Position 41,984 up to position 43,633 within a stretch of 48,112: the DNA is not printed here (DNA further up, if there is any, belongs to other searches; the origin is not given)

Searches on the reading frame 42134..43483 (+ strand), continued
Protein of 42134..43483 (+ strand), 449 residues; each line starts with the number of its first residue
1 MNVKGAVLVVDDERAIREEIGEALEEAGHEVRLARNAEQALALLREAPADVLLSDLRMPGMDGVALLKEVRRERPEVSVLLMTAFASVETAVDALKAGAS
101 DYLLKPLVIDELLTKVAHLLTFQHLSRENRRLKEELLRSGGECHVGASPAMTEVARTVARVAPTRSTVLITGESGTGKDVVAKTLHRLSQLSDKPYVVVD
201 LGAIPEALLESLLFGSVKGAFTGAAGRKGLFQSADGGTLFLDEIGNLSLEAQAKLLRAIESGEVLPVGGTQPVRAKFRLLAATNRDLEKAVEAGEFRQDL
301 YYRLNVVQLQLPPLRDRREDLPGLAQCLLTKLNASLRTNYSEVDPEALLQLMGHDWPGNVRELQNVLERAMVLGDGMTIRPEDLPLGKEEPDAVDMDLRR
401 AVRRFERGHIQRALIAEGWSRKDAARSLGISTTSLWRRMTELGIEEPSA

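Call 71: find_encoding_contigs(protein=P0008, flank=10000, max_places=1)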
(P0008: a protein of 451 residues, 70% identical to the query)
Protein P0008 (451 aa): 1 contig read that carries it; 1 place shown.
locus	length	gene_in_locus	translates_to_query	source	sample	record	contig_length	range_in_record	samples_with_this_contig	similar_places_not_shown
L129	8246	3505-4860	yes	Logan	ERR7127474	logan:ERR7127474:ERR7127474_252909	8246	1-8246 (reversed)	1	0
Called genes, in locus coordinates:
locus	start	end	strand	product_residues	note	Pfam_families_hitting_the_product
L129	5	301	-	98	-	-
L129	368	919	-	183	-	PF04542:Sigma70_r2, PF08281:Sigma70_r4_2, PF04545:Sigma70_r4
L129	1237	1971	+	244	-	PF07885:Ion_trans_2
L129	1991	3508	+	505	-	PF00672:HAMP, PF00512:HisKA, PF02518:HATPase_c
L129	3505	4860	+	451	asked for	PF00072:Response_reg, PF00158:Sigma54_activat, PF14532:Sigma54_activ_2, PF00004:AAA (faint), PF07728:AAA_5 (weak), PF25601:AAA_lid_14, PF02954:HTH_8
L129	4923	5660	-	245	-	PF24273:TRASH_HVO_1752_C (faint), PF08394:Arc_trans_TRASH (faint)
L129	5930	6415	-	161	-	-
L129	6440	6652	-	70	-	-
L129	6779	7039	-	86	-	-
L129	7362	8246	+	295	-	?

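Call 72: find_encoding_contigs(protein=P0003, flank=10000, max_places=1)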
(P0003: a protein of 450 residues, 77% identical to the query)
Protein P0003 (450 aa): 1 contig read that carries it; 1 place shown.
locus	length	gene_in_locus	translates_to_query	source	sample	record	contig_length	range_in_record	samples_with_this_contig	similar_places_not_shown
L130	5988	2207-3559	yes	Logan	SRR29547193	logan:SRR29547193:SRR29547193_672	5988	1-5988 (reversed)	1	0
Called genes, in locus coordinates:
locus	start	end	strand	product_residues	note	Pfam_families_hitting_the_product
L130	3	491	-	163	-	?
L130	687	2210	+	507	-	PF00672:HAMP, PF00512:HisKA, PF02518:HATPase_c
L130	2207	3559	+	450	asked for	PF00072:Response_reg, PF00158:Sigma54_activat, PF14532:Sigma54_activ_2, PF07728:AAA_5, PF25601:AAA_lid_14, PF02954:HTH_8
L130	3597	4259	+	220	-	PF02353:CMAS (weak), PF13489:Methyltransf_23, PF01209:Ubie_methyltran, PF05175:MTS, PF13847:Methyltransf_31, PF08241:Methyltransf_11, PF08242:Methyltransf_12, PF13649:Methyltransf_25, +2 more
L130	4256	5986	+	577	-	?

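Call 73: find_encoding_contigs(protein=P0007, flank=10000, max_places=1)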
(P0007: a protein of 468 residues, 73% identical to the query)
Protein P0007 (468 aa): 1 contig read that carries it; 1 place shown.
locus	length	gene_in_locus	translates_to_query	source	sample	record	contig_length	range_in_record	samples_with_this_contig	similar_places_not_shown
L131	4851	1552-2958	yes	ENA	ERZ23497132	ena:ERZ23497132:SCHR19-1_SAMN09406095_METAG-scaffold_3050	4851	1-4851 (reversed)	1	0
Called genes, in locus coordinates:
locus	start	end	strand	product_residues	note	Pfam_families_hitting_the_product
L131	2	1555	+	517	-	?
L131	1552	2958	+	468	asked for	PF00072:Response_reg, PF00158:Sigma54_activat, PF14532:Sigma54_activ_2, PF07728:AAA_5 (weak), PF25601:AAA_lid_14, PF02954:HTH_8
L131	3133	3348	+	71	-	-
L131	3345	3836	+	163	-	PF00702:Hydrolase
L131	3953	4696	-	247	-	-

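Call 74: find_encoding_contigs(protein=P0013, flank=10000, max_places=1)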
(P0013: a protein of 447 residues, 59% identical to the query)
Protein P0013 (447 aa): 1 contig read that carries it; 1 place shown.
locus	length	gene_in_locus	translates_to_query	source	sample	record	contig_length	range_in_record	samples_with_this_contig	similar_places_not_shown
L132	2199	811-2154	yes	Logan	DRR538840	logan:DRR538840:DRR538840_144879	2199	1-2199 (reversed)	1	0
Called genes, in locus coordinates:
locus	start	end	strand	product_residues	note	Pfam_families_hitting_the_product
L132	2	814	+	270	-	?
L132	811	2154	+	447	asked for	PF00072:Response_reg, PF00158:Sigma54_activat, PF14532:Sigma54_activ_2, PF25601:AAA_lid_14, PF02954:HTH_8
